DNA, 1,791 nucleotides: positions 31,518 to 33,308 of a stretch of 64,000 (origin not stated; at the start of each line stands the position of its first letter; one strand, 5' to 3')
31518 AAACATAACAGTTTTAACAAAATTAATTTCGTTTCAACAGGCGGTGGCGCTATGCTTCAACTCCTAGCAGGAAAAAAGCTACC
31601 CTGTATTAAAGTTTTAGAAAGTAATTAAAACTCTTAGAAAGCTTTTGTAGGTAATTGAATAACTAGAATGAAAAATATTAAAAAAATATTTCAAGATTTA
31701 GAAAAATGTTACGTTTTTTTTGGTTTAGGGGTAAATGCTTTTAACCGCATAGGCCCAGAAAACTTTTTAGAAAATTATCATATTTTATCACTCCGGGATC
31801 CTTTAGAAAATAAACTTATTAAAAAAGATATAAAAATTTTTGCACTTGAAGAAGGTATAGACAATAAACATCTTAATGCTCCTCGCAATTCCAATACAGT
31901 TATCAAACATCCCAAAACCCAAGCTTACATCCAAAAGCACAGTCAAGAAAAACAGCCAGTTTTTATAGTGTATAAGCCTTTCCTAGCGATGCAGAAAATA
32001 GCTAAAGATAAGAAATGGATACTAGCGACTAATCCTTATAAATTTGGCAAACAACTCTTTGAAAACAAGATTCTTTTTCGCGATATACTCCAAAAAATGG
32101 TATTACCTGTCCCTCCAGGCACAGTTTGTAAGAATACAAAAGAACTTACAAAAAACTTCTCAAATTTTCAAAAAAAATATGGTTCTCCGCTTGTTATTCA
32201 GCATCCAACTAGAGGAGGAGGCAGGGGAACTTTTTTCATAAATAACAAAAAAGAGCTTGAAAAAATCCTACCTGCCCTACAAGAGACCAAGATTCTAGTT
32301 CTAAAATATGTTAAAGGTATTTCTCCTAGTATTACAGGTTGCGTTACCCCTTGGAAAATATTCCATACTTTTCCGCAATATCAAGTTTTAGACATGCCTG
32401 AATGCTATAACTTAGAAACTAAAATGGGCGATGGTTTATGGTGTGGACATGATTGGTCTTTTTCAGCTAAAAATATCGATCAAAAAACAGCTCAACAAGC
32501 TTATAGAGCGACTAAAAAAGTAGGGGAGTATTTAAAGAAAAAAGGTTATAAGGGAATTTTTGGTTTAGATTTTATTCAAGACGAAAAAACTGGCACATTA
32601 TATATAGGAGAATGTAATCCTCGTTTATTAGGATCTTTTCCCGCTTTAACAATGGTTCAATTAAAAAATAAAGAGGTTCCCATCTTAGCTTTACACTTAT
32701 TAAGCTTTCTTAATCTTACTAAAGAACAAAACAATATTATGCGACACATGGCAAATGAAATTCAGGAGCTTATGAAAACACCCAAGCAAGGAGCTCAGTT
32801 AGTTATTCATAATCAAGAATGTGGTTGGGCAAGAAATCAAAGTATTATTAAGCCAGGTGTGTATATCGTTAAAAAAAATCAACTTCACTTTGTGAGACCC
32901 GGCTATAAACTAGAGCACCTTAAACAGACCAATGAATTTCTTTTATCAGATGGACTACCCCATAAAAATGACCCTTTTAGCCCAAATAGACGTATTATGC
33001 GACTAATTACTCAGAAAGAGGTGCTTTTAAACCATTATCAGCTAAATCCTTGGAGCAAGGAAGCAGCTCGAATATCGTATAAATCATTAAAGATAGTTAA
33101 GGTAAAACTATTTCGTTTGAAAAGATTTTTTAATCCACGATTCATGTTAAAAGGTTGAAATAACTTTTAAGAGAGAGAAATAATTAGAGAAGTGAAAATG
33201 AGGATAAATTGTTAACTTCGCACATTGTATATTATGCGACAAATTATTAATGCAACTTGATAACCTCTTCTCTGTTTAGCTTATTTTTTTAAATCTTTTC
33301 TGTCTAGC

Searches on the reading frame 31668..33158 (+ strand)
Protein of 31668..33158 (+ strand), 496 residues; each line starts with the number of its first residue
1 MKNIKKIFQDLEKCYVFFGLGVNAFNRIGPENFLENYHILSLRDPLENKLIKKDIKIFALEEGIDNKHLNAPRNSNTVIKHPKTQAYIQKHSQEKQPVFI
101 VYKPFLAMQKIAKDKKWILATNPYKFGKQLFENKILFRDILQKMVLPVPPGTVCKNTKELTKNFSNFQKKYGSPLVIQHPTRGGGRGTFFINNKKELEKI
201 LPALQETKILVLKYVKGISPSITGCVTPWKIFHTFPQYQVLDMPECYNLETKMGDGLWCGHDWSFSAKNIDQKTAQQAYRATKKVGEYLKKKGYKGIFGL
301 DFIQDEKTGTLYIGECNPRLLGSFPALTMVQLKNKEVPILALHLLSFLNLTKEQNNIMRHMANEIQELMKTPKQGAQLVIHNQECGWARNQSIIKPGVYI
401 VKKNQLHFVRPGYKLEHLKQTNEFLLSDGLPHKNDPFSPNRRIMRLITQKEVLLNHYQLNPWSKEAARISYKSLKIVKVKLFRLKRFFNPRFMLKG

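Call 39: search_protein_families(library=pfam, proteins=[window:31668-33158:+], max_evalue=1)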
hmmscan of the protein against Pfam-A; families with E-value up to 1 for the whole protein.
window:31668-33158:+ (496 aa): 5 families
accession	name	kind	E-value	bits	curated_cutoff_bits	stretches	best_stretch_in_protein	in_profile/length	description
PF02655.19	ATP-grasp_3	-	1.5e-07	32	23.2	1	132-323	2-160/160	ATP-grasp domain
PF02222.28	ATP-grasp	-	2.5e-07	31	27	2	141-215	3-76/179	ATP-grasp domain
PF02786.22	CPSase_L_D2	-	1.2e-06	28.6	19.8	1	134-207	2-74/211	Carbamoyl-phosphate synthase L chain, ATP binding domain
PF14397.11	ATPgrasp_ST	-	0.0024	17.6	31.4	1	121-196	10-84/278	Sugar-transfer associated ATP-grasp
PF08443.16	RimK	-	0.029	14.4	21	1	133-216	3-83/188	RimK-like ATP-grasp domain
